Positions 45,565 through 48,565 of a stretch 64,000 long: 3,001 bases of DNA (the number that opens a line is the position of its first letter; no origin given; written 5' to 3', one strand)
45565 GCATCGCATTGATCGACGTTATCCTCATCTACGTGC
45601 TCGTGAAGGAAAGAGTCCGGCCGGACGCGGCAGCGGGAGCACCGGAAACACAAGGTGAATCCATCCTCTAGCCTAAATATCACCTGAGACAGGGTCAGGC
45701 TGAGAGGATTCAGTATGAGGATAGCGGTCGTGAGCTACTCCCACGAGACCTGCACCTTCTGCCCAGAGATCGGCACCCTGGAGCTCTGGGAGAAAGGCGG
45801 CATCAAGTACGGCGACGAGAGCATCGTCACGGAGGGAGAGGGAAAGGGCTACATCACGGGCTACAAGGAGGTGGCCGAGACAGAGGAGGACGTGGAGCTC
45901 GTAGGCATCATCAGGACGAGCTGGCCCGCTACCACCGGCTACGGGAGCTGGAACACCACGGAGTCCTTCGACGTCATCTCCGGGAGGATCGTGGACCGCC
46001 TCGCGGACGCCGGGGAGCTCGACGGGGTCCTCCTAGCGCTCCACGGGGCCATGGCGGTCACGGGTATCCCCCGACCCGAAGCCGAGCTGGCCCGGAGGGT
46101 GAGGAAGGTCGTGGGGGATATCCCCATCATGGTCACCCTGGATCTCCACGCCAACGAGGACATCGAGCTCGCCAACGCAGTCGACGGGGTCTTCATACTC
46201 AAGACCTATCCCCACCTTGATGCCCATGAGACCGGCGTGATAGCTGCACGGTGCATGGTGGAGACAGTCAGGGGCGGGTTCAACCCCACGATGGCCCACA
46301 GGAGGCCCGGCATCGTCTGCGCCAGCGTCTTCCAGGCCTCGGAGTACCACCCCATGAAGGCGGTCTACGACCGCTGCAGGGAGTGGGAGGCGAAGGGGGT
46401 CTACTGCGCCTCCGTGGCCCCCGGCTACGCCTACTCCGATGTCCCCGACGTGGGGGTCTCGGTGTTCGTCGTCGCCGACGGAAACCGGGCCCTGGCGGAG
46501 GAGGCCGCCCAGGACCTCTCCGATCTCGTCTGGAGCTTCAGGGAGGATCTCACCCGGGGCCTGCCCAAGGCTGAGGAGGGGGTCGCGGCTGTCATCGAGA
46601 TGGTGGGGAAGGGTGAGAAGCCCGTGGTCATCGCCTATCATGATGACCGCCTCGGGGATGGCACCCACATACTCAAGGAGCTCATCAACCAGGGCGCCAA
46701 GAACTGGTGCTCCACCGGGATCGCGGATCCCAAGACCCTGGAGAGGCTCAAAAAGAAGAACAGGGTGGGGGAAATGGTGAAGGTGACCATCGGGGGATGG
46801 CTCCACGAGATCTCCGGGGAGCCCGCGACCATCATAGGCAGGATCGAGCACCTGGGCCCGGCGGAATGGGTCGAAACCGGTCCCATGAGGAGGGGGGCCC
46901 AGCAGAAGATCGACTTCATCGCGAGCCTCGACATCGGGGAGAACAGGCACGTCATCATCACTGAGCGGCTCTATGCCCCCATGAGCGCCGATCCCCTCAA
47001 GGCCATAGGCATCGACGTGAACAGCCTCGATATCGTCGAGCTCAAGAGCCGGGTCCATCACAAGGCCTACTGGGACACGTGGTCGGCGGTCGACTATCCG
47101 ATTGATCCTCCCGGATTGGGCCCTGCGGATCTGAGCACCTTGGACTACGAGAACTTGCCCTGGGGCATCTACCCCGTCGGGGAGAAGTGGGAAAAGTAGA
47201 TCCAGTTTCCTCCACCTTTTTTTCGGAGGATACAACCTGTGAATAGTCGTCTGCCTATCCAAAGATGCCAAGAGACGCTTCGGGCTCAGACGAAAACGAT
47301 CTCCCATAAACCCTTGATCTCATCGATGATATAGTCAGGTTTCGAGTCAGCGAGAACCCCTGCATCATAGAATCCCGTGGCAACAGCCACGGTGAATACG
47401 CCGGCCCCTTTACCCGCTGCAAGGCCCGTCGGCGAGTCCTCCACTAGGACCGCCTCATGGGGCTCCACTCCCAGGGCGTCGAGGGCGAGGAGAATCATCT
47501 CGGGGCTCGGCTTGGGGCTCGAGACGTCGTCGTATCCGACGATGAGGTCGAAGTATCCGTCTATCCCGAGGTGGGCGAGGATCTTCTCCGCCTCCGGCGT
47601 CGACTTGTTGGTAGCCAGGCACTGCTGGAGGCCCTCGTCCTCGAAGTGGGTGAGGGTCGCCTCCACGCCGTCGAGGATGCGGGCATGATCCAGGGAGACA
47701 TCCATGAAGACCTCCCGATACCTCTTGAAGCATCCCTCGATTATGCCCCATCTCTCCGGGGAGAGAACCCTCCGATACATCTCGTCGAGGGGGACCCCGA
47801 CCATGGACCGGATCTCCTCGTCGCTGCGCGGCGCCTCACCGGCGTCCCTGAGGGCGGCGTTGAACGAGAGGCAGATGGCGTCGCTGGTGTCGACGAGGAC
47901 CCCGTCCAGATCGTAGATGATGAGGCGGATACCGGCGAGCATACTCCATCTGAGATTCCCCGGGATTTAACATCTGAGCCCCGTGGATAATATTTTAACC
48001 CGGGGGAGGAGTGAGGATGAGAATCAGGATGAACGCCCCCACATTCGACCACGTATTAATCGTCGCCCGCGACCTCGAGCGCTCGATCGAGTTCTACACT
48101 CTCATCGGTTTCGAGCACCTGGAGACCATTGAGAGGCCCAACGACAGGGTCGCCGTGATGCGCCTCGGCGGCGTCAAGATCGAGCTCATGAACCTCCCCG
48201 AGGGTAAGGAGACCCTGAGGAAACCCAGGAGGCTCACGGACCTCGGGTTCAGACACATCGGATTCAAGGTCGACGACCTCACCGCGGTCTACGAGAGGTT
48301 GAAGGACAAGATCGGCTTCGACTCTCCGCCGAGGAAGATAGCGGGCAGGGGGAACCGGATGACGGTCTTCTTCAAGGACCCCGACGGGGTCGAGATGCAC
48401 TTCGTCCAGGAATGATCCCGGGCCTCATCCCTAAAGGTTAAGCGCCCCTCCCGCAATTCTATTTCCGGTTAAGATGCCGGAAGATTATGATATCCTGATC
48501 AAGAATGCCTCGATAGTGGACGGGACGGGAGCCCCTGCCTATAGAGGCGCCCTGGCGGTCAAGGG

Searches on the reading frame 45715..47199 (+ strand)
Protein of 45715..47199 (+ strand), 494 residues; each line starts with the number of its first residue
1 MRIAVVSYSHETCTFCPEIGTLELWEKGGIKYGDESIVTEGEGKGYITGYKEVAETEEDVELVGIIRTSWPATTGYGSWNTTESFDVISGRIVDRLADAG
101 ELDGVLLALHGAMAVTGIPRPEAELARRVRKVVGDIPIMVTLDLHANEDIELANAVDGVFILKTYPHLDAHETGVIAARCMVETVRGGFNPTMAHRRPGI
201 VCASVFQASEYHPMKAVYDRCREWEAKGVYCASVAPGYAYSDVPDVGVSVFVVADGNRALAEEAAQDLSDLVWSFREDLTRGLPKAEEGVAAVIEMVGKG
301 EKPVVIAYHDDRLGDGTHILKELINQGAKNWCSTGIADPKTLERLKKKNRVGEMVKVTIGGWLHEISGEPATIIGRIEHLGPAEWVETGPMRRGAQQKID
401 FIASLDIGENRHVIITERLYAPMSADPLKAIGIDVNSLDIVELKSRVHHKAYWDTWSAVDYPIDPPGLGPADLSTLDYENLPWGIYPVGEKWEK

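Call 85: search_protein_families(library=pfam, proteins=[window:45715-47199:+], max_evalue=0.001)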
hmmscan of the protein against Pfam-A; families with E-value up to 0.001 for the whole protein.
window:45715-47199:+ (494 aa): 2 families
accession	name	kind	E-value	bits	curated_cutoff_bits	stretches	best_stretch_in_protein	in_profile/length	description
PF07364.17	DUF1485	-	1.5e-69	234.9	22.8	1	2-292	1-288/290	Metallopeptidase family M81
PF07171.17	MlrC_C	-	1.9e-24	87.3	27.2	1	314-480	14-178/178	MlrC C-terminus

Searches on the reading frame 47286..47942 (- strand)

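Call 85: search_protein_families(library=pfam, proteins=[window:47286-47942:-], max_evalue=0.001)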
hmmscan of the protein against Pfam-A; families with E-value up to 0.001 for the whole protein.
window:47286-47942:- (218 aa): 4 families
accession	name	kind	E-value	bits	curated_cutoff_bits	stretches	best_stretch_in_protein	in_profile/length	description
PF13419.12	HAD_2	-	6.9e-41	140.7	23.8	1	8-187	1-178/178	Haloacid dehalogenase-like hydrolase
PF00702.32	Hydrolase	-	1.8e-29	104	26.4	1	5-181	1-191/191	haloacid dehalogenase-like hydrolase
PF13242.12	Hydrolase_like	-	4.1e-11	43.1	22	1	144-210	4-73/75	HAD-hyrolase-like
PF13344.12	Hydrolase_6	-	0.00061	20.2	27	0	86-125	12-51/101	Haloacid dehalogenase-like hydrolase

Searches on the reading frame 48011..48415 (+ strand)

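Call 85: search_protein_families(library=pfam, proteins=[window:48011-48415:+], max_evalue=0.001)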
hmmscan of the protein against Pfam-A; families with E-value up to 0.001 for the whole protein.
window:48011-48415:+ (134 aa): 3 families
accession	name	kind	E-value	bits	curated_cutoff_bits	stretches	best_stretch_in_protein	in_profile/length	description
PF00903.31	Glyoxalase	-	9.4e-16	58.7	20.6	1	12-130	2-120/121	Glyoxalase/Bleomycin resistance protein/Dioxygenase superfamily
PF13669.12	Glyoxalase_4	-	4.8e-10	40.1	27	1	13-103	1-91/109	Glyoxalase/Bleomycin resistance protein/Dioxygenase superfamily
PF13468.12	Glyoxalase_3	-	9.5e-06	26.2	25.1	1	12-113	1-102/176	Glyoxalase-like domain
